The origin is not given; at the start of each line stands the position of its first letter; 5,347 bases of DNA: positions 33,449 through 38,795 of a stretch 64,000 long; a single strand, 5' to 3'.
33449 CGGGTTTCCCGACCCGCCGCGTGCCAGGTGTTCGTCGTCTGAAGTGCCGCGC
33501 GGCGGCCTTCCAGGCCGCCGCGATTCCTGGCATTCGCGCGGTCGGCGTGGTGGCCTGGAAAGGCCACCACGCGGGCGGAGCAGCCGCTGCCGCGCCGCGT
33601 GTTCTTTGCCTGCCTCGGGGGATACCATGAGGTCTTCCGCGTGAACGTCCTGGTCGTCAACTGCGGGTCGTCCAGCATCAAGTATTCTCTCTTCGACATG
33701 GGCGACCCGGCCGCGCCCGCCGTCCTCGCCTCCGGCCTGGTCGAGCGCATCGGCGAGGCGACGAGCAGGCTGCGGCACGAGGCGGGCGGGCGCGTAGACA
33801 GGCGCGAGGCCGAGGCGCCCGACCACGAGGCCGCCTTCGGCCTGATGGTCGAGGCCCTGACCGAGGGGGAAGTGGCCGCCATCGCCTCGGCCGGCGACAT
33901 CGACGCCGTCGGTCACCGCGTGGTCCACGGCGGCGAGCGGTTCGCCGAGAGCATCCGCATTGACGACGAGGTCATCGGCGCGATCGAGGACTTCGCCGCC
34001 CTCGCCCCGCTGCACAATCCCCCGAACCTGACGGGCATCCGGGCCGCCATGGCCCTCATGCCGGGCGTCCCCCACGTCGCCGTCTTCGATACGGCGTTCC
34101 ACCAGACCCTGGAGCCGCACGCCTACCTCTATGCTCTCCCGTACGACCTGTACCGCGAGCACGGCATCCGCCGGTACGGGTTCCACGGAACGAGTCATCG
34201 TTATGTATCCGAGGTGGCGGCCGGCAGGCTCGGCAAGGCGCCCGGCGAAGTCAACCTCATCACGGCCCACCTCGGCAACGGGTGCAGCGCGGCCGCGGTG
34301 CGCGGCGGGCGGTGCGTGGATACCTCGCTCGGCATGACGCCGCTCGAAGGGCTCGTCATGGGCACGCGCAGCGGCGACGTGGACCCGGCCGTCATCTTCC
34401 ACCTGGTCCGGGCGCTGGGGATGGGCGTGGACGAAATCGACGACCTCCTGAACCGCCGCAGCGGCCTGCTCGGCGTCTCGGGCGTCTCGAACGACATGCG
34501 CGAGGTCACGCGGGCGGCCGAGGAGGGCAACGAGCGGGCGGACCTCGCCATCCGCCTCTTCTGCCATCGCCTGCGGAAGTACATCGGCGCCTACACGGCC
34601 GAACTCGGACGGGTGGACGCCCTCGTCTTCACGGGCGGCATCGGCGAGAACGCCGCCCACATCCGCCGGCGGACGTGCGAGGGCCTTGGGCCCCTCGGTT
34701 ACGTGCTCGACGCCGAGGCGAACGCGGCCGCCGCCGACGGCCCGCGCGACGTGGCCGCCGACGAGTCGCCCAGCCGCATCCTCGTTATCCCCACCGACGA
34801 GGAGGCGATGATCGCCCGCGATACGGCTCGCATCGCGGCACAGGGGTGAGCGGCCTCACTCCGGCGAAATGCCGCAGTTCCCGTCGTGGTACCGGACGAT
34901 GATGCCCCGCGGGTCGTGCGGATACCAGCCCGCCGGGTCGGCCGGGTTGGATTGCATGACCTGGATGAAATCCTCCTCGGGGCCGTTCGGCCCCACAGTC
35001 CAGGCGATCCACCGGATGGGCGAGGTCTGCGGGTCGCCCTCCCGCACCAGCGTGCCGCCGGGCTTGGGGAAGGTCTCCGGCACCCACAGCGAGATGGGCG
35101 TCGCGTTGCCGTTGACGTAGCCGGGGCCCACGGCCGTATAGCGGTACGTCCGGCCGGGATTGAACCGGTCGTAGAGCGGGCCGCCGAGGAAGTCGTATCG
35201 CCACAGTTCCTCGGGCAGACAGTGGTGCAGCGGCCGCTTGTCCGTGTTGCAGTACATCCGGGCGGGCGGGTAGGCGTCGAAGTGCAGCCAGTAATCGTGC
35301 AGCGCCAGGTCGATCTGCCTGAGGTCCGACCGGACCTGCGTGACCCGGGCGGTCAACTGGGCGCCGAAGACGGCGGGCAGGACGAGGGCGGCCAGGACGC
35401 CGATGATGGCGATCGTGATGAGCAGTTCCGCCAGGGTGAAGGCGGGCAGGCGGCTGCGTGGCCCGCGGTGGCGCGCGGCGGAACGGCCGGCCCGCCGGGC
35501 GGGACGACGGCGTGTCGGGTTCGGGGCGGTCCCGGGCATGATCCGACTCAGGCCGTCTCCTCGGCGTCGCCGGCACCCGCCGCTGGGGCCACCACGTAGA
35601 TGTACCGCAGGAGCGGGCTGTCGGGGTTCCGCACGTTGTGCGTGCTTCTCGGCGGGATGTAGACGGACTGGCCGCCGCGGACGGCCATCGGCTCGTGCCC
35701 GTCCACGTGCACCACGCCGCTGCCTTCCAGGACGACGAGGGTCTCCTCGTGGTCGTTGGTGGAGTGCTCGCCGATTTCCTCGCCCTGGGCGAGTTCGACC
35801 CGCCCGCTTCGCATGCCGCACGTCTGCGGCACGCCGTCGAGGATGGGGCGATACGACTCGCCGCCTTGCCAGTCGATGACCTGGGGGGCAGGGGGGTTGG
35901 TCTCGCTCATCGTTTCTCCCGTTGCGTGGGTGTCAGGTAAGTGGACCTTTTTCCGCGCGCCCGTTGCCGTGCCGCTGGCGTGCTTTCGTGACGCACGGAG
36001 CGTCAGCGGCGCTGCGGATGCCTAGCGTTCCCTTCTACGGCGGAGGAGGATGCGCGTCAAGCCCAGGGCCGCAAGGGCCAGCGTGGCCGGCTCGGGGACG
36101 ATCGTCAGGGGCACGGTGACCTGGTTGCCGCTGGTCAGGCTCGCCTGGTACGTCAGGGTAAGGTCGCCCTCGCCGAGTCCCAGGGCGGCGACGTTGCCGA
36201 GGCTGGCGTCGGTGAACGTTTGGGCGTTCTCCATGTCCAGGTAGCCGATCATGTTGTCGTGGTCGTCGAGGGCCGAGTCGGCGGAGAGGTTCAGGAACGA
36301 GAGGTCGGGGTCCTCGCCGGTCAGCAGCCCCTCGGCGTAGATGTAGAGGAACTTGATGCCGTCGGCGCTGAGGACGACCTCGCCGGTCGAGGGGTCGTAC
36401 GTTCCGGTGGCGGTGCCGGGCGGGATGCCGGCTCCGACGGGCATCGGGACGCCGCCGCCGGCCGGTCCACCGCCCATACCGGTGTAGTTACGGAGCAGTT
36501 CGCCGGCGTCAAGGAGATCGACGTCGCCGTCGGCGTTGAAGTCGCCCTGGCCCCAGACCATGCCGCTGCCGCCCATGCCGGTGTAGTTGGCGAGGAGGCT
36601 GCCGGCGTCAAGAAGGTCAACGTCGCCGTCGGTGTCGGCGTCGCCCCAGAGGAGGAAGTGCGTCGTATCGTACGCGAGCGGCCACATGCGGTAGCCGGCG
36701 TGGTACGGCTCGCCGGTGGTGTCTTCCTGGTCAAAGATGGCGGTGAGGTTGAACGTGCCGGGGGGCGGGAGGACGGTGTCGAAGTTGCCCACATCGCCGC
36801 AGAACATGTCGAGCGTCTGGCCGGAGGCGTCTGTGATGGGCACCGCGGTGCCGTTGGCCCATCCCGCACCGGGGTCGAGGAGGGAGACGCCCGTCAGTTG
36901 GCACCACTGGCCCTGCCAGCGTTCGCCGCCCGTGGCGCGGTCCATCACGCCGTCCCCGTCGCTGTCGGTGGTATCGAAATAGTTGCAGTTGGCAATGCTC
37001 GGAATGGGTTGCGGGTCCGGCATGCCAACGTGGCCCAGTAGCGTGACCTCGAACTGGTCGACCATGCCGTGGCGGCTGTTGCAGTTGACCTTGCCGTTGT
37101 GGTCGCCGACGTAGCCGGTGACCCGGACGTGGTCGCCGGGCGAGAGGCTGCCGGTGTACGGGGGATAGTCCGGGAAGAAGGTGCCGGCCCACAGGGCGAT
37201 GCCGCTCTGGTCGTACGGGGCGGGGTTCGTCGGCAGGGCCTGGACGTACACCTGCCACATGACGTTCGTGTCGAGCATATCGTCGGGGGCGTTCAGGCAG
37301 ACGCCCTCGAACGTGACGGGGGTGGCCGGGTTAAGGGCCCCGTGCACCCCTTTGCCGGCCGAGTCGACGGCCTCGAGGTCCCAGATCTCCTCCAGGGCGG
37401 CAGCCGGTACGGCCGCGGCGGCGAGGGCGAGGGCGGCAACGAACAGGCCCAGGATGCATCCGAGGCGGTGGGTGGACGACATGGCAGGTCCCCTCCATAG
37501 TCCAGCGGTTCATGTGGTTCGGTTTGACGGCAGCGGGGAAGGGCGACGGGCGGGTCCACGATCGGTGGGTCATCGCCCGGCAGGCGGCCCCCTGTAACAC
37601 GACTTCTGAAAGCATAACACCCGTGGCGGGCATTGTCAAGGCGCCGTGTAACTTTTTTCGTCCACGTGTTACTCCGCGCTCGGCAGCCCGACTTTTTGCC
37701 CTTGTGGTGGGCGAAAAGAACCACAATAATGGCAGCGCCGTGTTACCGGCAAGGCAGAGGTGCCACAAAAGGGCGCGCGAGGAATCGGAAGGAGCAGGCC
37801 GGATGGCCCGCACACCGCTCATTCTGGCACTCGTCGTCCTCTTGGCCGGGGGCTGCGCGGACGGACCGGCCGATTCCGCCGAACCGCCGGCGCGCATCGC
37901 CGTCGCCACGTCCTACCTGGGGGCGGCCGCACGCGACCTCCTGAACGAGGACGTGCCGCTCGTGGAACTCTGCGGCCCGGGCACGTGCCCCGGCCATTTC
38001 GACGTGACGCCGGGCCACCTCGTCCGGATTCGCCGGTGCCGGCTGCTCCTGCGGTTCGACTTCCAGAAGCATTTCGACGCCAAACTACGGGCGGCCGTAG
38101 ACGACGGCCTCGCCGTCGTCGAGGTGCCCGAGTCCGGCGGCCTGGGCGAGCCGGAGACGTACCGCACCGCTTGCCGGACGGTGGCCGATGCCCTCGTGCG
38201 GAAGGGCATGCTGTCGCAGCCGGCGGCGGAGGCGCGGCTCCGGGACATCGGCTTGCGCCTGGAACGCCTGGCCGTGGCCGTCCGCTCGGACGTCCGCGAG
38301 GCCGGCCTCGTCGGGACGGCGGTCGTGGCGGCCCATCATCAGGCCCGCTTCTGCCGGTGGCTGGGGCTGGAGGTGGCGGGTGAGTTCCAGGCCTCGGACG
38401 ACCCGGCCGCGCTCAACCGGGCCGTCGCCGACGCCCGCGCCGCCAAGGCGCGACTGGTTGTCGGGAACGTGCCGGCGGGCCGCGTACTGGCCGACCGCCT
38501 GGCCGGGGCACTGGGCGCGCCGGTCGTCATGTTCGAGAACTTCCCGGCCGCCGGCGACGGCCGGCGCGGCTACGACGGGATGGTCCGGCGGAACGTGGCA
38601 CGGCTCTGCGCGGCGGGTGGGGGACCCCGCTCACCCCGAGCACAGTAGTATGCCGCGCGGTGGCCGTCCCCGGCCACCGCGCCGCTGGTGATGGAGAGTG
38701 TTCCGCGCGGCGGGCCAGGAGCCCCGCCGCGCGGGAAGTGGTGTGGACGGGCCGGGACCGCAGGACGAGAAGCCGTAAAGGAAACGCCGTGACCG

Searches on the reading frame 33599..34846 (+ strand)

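Call 64: search_protein_families(library=pfam, proteins=[window:33599-34846:+], max_evalue=0.001)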
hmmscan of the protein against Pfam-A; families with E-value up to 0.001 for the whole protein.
window:33599-34846:+ (416 aa): 1 family
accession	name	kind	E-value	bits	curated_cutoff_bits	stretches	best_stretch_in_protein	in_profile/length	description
PF00871.23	Acetate_kinase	-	1.5e-155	518.1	22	1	17-407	2-392/392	Acetokinase family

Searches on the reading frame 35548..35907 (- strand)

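Call 64: search_protein_families(library=pfam, proteins=[window:35548-35907:-], max_evalue=0.001)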
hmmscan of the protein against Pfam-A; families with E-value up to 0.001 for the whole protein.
window:35548-35907:- (119 aa): 3 families
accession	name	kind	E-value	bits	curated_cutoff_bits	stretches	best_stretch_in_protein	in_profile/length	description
PF07883.17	Cupin_2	-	1.5e-13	50.7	27.2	1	36-103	2-67/70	Cupin domain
PF05899.18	Cupin_3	-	1.7e-05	24.8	23.5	1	49-89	21-61/74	EutQ-like cupin domain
PF01050.24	MannoseP_isomer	-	0.00028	21.5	23.6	1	43-103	39-98/116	Mannose-6-phosphate isomerase C-terminal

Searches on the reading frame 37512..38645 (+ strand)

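Call 64: search_protein_families(library=pfam, proteins=[window:37512-38645:+], max_evalue=0.001)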
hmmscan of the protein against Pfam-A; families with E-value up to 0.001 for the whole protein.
window:37512-38645:+ (378 aa): 1 family
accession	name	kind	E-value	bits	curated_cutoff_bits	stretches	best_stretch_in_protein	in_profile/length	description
PF01297.22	ZnuA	-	1.4e-09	38.3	29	1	129-365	1-260/263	Zinc-uptake complex component A periplasmic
